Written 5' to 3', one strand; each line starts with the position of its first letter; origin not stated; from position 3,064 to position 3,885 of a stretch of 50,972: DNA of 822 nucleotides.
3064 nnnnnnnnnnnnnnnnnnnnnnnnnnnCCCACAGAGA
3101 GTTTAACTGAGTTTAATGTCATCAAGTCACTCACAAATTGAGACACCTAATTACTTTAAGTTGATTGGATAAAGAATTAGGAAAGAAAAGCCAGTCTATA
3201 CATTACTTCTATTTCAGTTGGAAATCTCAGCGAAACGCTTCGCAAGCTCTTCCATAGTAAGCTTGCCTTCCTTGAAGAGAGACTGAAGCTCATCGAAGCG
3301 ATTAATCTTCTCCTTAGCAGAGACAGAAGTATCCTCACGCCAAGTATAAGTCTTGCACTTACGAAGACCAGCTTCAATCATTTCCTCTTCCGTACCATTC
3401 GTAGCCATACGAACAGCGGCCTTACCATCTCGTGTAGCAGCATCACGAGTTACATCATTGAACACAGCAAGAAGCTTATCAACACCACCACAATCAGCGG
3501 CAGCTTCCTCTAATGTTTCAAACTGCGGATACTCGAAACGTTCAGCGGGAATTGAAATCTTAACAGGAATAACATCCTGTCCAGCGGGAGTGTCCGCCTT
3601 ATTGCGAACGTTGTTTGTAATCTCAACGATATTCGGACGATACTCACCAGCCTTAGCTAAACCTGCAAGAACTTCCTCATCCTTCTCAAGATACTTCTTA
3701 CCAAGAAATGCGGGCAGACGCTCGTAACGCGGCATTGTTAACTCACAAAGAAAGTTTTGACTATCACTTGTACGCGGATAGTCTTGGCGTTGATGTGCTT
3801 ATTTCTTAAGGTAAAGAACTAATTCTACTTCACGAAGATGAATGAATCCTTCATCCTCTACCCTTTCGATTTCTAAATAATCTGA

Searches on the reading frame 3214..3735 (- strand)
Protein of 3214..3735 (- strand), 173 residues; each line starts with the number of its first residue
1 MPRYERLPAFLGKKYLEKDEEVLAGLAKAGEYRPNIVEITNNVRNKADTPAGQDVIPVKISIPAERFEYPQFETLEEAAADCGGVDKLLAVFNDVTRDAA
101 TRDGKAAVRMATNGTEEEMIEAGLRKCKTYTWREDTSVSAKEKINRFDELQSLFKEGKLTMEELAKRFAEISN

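Call 27: search_protein_families(library=pfam, proteins=[window:3214-3735:-], max_evalue=0.01)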
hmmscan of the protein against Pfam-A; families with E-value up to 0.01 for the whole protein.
window:3214-3735:- (173 aa): 0 families

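Call 29: find_homologous_proteins(query=window:3214-3735:-, max_evalue=0.001)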
Query window:3214-3735:- (173 aa): 3 proteins with E <= 0.001 among 290 candidates.
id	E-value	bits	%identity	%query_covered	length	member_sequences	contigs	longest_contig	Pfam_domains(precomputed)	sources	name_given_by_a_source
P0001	1.2e-107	375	100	100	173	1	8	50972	-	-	-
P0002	2.6e-57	211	60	98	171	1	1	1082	-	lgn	-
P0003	1.5e-56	209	58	99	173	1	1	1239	-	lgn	-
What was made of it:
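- Tried and rejected: Its only homologues lie on ~1-kb contigs (call 29).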

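Call 30: find_encoding_contigs(protein=P0001, flank=10000, max_places=10)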
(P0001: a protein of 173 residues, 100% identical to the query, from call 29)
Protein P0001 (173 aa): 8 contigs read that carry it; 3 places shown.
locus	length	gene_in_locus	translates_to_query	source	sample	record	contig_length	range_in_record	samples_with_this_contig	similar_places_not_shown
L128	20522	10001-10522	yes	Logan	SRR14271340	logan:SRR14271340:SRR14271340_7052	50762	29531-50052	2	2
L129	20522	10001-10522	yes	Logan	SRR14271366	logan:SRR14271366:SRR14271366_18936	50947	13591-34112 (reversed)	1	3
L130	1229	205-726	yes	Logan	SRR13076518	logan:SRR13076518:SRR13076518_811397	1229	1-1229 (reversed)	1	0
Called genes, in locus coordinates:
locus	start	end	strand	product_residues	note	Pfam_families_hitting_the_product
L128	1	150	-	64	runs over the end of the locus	-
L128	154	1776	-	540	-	-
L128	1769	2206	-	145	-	-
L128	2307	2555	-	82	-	-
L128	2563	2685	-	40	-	-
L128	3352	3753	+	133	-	-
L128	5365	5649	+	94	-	-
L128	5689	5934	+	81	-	-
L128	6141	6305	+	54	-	-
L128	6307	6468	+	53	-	-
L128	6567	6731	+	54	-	-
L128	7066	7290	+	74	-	-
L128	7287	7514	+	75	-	-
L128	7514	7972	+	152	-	PF26948:DUF8296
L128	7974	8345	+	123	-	PF26948:DUF8296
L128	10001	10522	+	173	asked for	-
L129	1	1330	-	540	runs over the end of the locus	-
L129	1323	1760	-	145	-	-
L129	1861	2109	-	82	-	-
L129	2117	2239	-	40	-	-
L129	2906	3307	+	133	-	-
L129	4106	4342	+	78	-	-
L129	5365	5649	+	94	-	-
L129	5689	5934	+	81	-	-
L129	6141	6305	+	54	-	-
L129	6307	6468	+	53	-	-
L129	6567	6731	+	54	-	-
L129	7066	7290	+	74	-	-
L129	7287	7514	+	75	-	-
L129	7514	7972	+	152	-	PF26948:DUF8296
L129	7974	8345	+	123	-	PF26948:DUF8296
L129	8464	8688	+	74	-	-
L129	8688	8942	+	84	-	-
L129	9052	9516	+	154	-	PF26948:DUF8296 (weak)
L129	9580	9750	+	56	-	-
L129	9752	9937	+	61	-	-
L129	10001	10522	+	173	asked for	-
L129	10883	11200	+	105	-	-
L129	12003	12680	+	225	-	-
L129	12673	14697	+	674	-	PF00176:SNF2-rel_dom, PF04851:ResIII, PF00271:Helicase_C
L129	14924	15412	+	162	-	PF03013:Pyr_excise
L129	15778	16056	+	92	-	-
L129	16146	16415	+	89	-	-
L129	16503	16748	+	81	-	-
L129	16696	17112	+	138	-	PF12637:TSCPD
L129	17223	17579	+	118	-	-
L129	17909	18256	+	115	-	PF23992:Pam3_gp32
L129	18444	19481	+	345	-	PF12705:PDDEXK_1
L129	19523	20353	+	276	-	PF13479:AAA_24 (weak)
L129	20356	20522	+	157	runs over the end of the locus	-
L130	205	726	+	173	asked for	-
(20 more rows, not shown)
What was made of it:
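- The same phage appears in 7 contigs of 50 kb or more, from at least two sequencing runs among the contigs shown (call 30). The same phage genome was assembled in 7 contigs of 50 kb or more, from at least two runs among those shown (call 30).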

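Call 35: find_homologous_proteins(query=L129:12673-14697:+, max_evalue=1e-20)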
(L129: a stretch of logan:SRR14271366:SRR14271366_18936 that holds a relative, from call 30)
Query L129:12673-14697:+ (674 aa): 2542 proteins with E <= 1e-20 among 8000 candidates; the best 120 are listed.
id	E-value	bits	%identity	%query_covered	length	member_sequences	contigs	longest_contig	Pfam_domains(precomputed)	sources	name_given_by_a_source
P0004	0.0e+0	1534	100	100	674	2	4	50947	PF00176.30,PF00271.38,PF04851.22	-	-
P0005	4.6e-288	975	67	95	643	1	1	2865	PF00270.36,PF00176.30,PF00271.38,PF04851.22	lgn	-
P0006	2.8e-262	890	62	94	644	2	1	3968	PF00176.30,PF00271.38,PF04851.22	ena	-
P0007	3.4e-262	890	61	94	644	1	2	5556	PF00176.30,PF00271.38,PF04851.22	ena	-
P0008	1.1e-261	888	61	96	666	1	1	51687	PF00270.36,PF00176.30,PF00271.38,PF04851.22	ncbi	-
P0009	3.0e-261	887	62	95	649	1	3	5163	PF00270.36,PF00176.30,PF00271.38,PF04851.22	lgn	-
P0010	1.6e-241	821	59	94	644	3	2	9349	PF00176.30,PF00271.38,PF04851.22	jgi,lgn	-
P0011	8.0e-241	819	59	94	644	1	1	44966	PF00176.30,PF00271.38,PF04851.22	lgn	-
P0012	9.1e-241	819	58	94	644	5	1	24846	PF00176.30,PF00271.38,PF04851.22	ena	-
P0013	1.1e-234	799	57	94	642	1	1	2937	PF00176.30,PF00271.38,PF04851.22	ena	-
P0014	8.2e-230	783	55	95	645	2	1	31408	PF00176.30,PF00271.38,PF04851.22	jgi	jgi:SWI/SNF-related matrix-associated actin-dependent regulator 1 of chromatin subfamily A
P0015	3.7e-229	781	55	94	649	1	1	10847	PF00176.30,PF00271.38,PF04851.22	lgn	-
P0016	8.3e-227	773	55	95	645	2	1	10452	PF00176.30,PF00271.38,PF04851.22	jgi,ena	-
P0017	2.5e-215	735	54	94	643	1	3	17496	PF00270.36,PF00176.30,PF00271.38,PF04851.22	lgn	-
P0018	2.5e-207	708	52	95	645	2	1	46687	PF00176.30,PF00271.38,PF04851.22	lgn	-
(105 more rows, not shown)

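Call 37: find_encoding_contigs(protein=P0008, flank=10000, max_places=2)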
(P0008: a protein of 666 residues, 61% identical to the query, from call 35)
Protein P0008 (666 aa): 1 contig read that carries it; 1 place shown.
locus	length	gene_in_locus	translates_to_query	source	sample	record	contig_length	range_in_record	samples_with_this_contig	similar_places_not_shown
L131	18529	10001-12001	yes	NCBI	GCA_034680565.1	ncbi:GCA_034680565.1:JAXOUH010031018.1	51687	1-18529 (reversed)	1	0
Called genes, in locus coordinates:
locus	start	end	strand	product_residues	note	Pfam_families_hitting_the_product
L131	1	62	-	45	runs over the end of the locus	-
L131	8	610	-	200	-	-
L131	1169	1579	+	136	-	-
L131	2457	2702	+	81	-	-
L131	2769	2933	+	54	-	-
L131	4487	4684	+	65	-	-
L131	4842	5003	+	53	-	-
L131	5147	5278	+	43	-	-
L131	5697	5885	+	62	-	-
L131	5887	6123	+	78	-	-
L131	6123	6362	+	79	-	-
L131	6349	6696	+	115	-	PF26948:DUF8296 (weak)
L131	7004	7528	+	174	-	-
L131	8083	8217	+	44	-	-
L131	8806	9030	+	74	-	-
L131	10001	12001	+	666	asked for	PF00176:SNF2-rel_dom, PF04851:ResIII, PF00270:DEAD (faint), PF00271:Helicase_C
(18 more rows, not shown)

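Call 38: find_encoding_contigs(protein=P0011, flank=10000, max_places=2)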
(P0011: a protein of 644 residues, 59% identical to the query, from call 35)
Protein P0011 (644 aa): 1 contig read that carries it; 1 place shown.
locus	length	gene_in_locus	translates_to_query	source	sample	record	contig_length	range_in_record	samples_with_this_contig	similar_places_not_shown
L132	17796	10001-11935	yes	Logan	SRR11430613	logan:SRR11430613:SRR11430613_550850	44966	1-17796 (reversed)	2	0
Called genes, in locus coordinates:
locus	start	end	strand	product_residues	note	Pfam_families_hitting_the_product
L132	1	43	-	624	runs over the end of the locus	PF23899:SU10_portal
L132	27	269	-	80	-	-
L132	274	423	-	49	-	-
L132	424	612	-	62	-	-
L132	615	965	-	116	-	-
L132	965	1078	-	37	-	-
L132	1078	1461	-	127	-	-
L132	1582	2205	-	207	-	-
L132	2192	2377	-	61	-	-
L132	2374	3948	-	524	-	-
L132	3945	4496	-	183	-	-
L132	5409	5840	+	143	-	-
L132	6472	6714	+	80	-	-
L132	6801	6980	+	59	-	-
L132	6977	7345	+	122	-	-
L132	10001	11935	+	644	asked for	PF00176:SNF2-rel_dom, PF04851:ResIII, PF00271:Helicase_C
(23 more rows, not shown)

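Call 39: find_encoding_contigs(protein=P0018, flank=10000, max_places=2)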
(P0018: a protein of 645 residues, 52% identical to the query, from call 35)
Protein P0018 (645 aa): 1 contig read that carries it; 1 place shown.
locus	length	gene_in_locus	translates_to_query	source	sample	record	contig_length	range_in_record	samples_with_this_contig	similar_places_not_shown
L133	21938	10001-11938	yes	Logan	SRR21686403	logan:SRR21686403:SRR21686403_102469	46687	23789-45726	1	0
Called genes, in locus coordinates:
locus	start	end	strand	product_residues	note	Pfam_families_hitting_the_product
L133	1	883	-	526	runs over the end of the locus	-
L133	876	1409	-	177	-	-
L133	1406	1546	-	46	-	-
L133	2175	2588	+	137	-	-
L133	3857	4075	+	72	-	-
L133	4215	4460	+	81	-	-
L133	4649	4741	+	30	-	-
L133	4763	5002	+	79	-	-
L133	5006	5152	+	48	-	-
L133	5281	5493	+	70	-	-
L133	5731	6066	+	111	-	PF26948:DUF8296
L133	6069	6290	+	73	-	-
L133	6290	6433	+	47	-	-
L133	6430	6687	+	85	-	-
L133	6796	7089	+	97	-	-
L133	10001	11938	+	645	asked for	PF00176:SNF2-rel_dom, PF04851:ResIII (weak), PF00271:Helicase_C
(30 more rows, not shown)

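Call 40: find_encoding_contigs(protein=P0014, flank=10000, max_places=2)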
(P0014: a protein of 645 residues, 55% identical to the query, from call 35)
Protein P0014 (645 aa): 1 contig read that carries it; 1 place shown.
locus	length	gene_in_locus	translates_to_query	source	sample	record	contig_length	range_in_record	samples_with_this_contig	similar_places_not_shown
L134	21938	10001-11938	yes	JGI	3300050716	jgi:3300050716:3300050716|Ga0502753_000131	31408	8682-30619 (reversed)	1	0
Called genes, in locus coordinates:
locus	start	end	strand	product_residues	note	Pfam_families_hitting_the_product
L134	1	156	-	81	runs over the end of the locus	PF19846:DUF6321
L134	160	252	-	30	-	-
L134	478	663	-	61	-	-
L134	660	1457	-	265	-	-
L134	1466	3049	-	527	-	-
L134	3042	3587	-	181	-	-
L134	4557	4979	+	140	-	-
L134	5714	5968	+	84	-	-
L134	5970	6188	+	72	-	-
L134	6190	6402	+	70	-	-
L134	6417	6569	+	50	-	-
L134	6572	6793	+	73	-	-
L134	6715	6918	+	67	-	-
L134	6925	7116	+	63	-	-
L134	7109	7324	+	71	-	-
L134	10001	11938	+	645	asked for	PF00176:SNF2-rel_dom, PF04851:ResIII, PF00271:Helicase_C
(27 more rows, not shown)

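Call 54: find_encoding_contigs(protein=P0012, flank=6000, max_places=2)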
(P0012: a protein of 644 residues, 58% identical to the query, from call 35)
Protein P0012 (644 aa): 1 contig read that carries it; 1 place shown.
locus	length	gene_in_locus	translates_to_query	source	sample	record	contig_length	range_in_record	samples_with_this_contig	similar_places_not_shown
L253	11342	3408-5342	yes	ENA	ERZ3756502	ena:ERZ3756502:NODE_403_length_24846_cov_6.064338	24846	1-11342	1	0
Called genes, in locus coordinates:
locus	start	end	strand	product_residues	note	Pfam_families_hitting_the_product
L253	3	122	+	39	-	?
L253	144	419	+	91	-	PF26096:DUF8033 (weak)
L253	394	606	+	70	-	-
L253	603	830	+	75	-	-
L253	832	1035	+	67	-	-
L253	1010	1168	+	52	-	-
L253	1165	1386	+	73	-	-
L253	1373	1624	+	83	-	-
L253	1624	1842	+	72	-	-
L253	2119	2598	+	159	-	-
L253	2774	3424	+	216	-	-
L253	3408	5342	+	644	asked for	PF00176:SNF2-rel_dom, PF04851:ResIII, PF00271:Helicase_C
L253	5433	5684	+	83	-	-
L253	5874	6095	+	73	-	-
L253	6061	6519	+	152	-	PF03013:Pyr_excise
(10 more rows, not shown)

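Call 55: find_encoding_contigs(protein=P0017, flank=6000, max_places=3)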
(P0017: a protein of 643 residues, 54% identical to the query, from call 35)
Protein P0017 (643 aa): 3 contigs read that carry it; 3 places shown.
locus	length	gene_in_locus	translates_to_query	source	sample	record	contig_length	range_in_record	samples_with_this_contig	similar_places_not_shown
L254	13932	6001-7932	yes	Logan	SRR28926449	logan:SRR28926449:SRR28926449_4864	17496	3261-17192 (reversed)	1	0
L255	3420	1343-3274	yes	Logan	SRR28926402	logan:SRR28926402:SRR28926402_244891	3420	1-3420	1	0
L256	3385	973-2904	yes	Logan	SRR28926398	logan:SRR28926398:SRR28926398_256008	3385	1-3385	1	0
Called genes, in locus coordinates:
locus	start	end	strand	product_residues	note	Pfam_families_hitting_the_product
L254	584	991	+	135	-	-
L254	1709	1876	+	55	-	-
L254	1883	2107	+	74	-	-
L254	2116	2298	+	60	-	-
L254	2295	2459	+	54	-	-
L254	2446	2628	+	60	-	-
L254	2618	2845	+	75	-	-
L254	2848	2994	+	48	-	-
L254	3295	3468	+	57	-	-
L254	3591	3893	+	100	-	-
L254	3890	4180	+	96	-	-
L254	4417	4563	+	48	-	-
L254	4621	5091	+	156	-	-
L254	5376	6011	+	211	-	-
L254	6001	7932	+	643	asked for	PF00270:DEAD (faint), PF00176:SNF2-rel_dom, PF04851:ResIII, PF00271:Helicase_C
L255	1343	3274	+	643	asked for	PF00270:DEAD (faint), PF00176:SNF2-rel_dom, PF04851:ResIII, PF00271:Helicase_C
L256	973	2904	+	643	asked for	PF00270:DEAD (faint), PF00176:SNF2-rel_dom, PF04851:ResIII, PF00271:Helicase_C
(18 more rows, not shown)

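Call 56: find_encoding_contigs(protein=P0010, flank=6000, max_places=2)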
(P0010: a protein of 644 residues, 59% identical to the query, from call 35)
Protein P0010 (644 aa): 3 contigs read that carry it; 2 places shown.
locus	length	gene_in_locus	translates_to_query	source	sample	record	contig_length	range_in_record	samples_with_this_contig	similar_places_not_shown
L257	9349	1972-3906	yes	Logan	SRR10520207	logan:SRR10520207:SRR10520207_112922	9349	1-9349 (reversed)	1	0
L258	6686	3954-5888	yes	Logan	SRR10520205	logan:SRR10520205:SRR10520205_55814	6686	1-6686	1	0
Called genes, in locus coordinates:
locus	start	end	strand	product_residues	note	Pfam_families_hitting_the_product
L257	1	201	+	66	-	?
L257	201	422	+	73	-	-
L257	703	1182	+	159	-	-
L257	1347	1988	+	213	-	-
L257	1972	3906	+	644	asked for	PF00176:SNF2-rel_dom, PF04851:ResIII, PF00271:Helicase_C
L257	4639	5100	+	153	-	PF03013:Pyr_excise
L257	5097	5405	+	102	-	-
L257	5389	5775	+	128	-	PF12637:TSCPD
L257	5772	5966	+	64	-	-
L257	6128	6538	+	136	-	-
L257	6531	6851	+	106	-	PF23992:Pam3_gp32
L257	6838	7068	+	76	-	-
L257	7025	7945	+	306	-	PF12705:PDDEXK_1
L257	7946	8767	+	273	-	PF13479:AAA_24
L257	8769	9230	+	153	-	-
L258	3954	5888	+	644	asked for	PF00176:SNF2-rel_dom, PF04851:ResIII, PF00271:Helicase_C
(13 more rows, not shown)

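Call 57: find_encoding_contigs(protein=P0007, flank=6000, max_places=2)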
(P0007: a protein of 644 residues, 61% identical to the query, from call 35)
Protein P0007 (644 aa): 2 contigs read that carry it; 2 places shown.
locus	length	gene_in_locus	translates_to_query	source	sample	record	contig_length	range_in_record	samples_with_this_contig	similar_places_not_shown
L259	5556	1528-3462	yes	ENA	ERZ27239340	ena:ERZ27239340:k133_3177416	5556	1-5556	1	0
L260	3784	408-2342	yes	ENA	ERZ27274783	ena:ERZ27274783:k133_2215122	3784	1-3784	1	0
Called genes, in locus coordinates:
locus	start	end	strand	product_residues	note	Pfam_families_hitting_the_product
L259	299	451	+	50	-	-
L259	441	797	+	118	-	-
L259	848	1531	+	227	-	-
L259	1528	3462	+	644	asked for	PF00176:SNF2-rel_dom, PF04851:ResIII, PF00271:Helicase_C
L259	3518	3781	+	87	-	-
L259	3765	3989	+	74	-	-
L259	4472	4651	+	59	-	-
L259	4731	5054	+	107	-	-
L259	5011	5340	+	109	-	-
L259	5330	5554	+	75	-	?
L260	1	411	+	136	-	?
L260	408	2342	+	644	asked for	PF00176:SNF2-rel_dom, PF04851:ResIII, PF00271:Helicase_C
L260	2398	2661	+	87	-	-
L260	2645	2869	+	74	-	-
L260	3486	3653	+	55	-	-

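Call 58: find_encoding_contigs(protein=P0009, flank=6000, max_places=3)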
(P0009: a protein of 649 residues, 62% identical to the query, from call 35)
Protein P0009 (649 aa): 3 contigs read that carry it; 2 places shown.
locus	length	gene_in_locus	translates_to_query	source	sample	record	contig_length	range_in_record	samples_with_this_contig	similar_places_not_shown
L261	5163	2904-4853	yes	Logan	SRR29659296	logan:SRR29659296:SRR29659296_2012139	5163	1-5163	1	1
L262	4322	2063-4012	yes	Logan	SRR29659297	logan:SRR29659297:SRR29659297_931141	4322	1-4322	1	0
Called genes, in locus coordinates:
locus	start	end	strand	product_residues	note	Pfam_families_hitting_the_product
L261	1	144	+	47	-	?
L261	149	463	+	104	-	-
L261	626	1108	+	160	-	-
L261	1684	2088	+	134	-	-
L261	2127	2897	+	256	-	-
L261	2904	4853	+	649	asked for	PF00270:DEAD (faint), PF00176:SNF2-rel_dom, PF04851:ResIII, PF00271:Helicase_C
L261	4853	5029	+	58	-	-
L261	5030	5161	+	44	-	?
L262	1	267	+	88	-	?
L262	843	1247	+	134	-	-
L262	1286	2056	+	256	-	-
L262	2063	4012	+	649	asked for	PF00270:DEAD (faint), PF00176:SNF2-rel_dom, PF04851:ResIII, PF00271:Helicase_C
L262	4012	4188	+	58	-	-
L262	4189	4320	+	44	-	?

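Call 63: search_dna_similar(query=L129:12673-14697:+, collection=phages, mode=protein, max_rows=20)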
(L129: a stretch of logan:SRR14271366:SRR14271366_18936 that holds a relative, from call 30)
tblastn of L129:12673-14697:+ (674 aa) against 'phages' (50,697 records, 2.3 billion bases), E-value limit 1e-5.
Records with a match: 914; places in all: 916; records where one place covers at least 80% of the query: 0.
Best place of each record, by identity: <60% 914.
By first word of the organism name: Gordonia 218; Streptococcus 114; Staphylococcus 85; Arthrobacter 51; Mycobacterium 51; Bacteroides 46; Bacillus 33; Paenibacillus 25; Pseudomonas 20; Streptomyces 20; and 72 more.
By host as written in the record: Gordonia terrae 3612 144; - 78; Arthrobacter sp. ATCC 21022 42; Mycobacterium smegmatis mc2 155 31; Gordonia rubripertincta NRRL B-16540 31; Staphylococcus aureus 30; Gordonia terrae CAG3 11; Streptococcus suis 11; and 326 more.
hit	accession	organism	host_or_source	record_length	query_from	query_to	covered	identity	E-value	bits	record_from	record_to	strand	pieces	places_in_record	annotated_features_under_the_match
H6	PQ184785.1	Arthrobacter phage Kovu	Arthrobacter globiformis B-2979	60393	150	651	74%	25.9%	2e-26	122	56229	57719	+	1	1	95: DNA helicase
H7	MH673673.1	Thermus phage phiLo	Thermus thermophilus HB8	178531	199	652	67%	28.5%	1e-44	178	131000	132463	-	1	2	DNA helicase-like protein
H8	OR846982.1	Listeria phage LM 4-11-1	Listeria monocytogenes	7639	199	650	67%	28.2%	1e-34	147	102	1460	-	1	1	record has no annotation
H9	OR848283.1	Listeria phage LM 4-14-1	Listeria monocytogenes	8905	199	650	67%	28.2%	1e-34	147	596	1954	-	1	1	record has no annotation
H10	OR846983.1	Listeria phage LM 4-11-1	Listeria monocytogenes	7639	199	650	67%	28.2%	3e-34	146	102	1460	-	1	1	record has no annotation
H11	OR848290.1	Listeria phage LM 4-14-1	Listeria monocytogenes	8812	199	650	67%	28.2%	3e-34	146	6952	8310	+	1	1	record has no annotation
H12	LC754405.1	Thermus phage MN1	Thermus thermophilus HB8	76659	213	651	65%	29.0%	4e-45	179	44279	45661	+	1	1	helicase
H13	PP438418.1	Microcystis phage Mwe-JY26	Microcystis wesenbergii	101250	163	651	73%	25.4%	5e-29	130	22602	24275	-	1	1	DNA helicase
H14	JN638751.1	Bacillus phage G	Bacillus megaterium str. ATCC 43725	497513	224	652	64%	28.9%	2e-24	115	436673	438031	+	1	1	594: gp594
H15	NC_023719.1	Bacillus phage G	Bacillus megaterium str. ATCC 43725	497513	224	652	64%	28.9%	2e-24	115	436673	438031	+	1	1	594: gp594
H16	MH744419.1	Arthrobacter phage KBurrousTX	Arthrobacter sp. ATCC 21022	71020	119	642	78%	23.6%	4e-16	89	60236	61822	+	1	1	88: DNA helicase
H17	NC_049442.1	Arthrobacter phage KBurrousTX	Arthrobacter sp. ATCC 21022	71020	119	642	78%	23.6%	4e-16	89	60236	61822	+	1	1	88: DNA helicase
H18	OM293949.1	Weizmannia phage Youna2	Weizmannia coagulans KACC 15983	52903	182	648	69%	26.3%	3e-29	130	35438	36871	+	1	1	helicase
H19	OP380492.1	Bacillus phage Nachito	Bacillus sp. ET1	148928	139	610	70%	26.0%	4e-18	96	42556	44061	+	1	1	helicase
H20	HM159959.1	Clostridium phage phiCTP1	-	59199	237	652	62%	29.3%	2e-26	121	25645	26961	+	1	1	putative helicase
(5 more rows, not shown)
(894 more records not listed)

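Call 81: find_encoding_contigs(protein=P0015, flank=7000, max_places=2)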
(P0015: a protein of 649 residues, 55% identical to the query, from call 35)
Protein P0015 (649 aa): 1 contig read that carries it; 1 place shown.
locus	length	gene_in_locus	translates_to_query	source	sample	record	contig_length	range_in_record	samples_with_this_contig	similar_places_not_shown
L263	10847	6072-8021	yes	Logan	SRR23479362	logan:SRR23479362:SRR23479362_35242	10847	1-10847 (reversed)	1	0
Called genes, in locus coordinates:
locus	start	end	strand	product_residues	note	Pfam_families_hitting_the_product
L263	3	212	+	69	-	?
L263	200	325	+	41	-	-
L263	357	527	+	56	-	-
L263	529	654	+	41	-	-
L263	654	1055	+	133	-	PF26948:DUF8296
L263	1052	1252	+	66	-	-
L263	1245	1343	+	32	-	-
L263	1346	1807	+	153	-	PF26948:DUF8296 (weak)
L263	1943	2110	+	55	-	-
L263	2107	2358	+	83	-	-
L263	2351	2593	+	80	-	-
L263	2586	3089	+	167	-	-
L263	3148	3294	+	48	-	-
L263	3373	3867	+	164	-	-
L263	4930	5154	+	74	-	-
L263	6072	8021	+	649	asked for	PF00176:SNF2-rel_dom, PF04851:ResIII, PF00271:Helicase_C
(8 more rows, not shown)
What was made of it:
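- The position is syntenic in the relatives (calls 37, 39, 81). Related tmRNAs sit at the same gene position in independent assemblies from other sources: NCBI GCA_034680565.1, SRR21686403 and SRR23479362 (calls 37, 39, 81).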

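Call 82: find_encoding_contigs(protein=P0016, flank=7000, max_places=2)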
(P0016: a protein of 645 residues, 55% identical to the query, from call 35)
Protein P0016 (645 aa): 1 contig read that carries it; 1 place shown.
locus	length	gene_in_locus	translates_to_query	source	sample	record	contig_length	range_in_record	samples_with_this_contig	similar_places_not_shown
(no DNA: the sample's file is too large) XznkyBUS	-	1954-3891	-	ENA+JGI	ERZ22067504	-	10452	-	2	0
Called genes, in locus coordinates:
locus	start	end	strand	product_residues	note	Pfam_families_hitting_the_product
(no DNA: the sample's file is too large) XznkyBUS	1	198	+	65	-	?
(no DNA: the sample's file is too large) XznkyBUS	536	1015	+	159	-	-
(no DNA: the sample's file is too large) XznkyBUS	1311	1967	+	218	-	-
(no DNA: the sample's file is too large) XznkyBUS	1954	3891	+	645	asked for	PF00176:SNF2-rel_dom, PF04851:ResIII, PF00271:Helicase_C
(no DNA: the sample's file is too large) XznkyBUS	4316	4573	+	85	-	-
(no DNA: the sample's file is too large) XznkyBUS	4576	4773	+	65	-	-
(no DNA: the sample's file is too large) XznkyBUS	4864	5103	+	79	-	-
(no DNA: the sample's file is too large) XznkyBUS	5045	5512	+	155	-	PF03013:Pyr_excise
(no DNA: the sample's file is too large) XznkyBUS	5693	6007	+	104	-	-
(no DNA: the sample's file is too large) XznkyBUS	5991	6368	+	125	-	PF12637:TSCPD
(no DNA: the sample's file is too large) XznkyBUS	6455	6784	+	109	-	-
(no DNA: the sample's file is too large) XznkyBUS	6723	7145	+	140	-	-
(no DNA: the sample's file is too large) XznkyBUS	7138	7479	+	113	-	PF23992:Pam3_gp32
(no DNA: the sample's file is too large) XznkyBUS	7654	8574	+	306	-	PF12705:PDDEXK_1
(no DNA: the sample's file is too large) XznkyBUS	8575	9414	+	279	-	PF13479:AAA_24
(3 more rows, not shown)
